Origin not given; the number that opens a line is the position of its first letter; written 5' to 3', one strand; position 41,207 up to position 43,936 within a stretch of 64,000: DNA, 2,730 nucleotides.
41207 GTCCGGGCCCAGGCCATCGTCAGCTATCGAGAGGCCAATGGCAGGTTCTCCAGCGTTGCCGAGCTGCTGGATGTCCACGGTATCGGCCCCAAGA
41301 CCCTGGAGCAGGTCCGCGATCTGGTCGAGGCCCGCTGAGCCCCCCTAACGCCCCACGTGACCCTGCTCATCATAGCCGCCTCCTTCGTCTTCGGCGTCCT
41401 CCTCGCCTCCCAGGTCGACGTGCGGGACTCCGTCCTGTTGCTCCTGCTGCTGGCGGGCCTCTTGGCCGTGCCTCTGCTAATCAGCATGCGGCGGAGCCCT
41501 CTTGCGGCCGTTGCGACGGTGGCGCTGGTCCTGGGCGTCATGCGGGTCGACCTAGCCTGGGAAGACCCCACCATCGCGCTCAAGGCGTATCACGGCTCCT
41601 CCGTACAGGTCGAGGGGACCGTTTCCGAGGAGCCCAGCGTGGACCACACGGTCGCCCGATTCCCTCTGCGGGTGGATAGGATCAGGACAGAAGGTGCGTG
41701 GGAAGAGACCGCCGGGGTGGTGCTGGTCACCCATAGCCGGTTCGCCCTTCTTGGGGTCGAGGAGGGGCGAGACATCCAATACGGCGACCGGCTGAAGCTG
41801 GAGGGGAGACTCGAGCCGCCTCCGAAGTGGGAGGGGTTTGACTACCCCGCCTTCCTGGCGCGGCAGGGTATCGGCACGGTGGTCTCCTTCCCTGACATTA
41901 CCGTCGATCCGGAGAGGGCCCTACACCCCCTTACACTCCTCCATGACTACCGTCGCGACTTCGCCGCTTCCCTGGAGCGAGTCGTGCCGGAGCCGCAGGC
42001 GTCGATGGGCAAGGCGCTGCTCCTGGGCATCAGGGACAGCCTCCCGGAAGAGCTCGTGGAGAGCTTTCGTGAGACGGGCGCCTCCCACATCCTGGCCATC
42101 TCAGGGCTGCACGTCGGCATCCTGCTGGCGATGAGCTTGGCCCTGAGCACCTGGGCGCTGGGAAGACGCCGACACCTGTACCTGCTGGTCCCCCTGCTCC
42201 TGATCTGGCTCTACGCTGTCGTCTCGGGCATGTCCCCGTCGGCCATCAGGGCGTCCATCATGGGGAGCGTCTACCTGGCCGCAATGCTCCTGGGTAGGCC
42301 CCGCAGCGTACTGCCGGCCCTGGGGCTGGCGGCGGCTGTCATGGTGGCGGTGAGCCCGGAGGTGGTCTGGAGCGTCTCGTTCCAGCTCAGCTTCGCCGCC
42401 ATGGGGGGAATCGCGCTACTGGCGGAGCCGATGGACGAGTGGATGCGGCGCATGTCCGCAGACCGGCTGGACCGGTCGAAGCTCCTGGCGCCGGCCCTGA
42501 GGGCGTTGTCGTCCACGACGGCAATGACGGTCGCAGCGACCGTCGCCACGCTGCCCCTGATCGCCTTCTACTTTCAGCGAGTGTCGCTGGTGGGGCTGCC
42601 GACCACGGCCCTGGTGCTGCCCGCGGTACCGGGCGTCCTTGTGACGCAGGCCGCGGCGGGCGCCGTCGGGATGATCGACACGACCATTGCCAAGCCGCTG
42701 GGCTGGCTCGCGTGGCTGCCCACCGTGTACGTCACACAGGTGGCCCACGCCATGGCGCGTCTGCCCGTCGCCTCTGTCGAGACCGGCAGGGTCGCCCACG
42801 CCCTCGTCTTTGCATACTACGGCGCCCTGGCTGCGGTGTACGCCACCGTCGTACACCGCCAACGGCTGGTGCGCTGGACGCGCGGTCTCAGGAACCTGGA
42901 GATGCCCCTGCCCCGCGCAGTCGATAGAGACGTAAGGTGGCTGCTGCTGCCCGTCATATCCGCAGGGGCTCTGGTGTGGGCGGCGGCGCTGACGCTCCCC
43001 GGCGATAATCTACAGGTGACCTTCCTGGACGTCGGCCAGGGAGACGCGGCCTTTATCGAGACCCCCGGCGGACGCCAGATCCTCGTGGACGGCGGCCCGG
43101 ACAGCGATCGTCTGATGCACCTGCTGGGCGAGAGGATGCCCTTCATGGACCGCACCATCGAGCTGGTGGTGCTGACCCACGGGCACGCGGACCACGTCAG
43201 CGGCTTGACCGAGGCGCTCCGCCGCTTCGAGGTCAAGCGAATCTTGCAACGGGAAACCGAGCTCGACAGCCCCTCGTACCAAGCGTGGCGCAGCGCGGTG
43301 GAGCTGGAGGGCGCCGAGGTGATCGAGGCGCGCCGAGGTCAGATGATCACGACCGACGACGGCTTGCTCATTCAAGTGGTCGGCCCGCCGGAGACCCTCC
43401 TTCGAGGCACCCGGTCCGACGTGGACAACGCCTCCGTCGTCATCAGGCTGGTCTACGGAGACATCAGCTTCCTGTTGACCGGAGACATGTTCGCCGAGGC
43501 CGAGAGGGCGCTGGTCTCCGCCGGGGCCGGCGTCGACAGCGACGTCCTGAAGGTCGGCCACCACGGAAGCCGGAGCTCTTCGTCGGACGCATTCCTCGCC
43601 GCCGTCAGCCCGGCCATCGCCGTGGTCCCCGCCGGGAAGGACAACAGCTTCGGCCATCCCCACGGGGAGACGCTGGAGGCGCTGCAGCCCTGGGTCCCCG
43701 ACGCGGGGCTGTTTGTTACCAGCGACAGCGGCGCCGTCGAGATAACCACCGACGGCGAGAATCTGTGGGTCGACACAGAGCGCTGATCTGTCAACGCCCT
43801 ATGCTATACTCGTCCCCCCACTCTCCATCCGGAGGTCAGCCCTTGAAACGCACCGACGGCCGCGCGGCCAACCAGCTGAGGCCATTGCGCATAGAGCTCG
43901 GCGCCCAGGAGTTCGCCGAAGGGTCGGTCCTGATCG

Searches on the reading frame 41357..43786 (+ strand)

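Call 10: search_protein_families(library=pfam, proteins=[window:41357-43786:+], max_evalue=0.01)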
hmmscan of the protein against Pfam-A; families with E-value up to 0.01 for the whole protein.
window:41357-43786:+ (809 aa): 6 families
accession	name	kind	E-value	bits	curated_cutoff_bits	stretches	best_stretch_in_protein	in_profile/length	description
PF03772.21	Competence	-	5.2e-55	187.1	23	1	221-495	1-264/270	Competence protein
PF13567.11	DUF4131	-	1.6e-21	77.1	31.6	1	27-178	10-159/165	Domain of unknown function (DUF4131)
PF00753.33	Lactamase_B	-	3.7e-19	69.9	22.7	1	558-760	2-195/196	Metallo-beta-lactamase superfamily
PF12706.13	Lactamase_B_2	-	6.3e-07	29.6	27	1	573-711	1-143/200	Beta-lactamase superfamily domain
PF25281.1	MBL_MAP1B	-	0.0038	16.7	37.6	1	559-644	28-105/279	MAP1B MBL-like domain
PF23023.1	Anti-Pycsar_Apyc1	-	0.0056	16.6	50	0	571-627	28-80/250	Anti-Pycsar protein Apyc1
